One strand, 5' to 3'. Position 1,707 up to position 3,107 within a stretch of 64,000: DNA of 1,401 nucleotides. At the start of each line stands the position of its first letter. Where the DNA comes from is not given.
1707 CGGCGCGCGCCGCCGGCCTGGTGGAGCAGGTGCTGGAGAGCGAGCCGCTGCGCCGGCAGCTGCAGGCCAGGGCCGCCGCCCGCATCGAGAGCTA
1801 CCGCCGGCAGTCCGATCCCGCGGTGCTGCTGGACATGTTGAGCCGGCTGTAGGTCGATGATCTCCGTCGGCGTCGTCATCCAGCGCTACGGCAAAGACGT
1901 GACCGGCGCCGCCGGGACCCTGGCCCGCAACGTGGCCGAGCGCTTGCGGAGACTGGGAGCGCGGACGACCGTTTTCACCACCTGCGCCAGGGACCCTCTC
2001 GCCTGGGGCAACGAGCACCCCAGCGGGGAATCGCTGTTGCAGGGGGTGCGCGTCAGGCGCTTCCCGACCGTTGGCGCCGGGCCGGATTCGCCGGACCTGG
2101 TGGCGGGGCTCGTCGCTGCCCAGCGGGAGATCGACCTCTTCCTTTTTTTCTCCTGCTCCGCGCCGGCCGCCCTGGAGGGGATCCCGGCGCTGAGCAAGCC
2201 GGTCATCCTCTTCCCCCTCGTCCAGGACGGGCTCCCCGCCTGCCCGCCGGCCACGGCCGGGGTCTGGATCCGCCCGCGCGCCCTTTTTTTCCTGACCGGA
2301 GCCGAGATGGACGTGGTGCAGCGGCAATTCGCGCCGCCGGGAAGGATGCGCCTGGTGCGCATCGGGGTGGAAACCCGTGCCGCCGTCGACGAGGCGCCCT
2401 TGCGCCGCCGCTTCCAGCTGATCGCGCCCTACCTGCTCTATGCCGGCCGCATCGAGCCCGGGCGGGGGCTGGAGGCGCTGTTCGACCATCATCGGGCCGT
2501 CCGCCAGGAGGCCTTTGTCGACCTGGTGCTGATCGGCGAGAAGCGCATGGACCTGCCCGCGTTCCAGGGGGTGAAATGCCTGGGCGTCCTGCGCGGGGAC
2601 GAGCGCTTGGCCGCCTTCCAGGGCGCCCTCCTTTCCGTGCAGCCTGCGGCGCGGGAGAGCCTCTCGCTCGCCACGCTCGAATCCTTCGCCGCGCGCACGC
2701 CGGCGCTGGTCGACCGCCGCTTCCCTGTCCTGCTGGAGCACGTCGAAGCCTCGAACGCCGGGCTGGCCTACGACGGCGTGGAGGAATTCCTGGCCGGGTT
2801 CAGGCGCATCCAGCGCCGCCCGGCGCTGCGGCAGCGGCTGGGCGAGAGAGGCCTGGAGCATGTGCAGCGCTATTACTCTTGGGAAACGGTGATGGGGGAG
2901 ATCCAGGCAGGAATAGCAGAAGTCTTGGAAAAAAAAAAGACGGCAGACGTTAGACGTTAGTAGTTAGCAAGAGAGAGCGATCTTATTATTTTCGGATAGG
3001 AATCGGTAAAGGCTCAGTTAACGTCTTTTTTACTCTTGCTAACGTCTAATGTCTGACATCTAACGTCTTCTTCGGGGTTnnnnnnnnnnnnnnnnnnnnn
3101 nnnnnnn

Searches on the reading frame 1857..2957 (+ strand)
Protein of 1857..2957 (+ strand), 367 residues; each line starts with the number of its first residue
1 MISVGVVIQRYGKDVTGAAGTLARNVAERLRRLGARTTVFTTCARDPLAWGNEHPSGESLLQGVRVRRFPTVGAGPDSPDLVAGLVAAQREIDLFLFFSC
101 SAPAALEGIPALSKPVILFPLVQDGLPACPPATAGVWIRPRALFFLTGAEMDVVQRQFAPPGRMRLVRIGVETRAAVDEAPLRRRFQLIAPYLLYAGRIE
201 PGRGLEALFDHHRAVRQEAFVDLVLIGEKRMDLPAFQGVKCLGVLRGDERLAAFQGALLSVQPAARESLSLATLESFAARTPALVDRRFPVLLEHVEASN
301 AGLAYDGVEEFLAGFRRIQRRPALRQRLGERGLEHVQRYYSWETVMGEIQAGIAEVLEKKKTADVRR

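Call 71: search_protein_families(library=pfam, proteins=[window:1857-2957:+], max_evalue=0.001)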
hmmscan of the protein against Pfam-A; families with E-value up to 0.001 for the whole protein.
window:1857-2957:+ (367 aa): 3 families
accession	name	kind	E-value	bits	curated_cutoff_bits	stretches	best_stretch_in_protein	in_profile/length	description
PF13524.12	Glyco_trans_1_2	-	3.2e-07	30.8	25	1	222-350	16-143/144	Glycosyl transferase-like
PF00534.26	Glycos_transf_1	-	6.4e-07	29.5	26.4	1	191-332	16-169/172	Glycosyl transferases group 1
PF13692.12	Glyco_trans_1_4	-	1e-06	29.5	27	1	191-312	2-133/142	Glycosyl transferases group 1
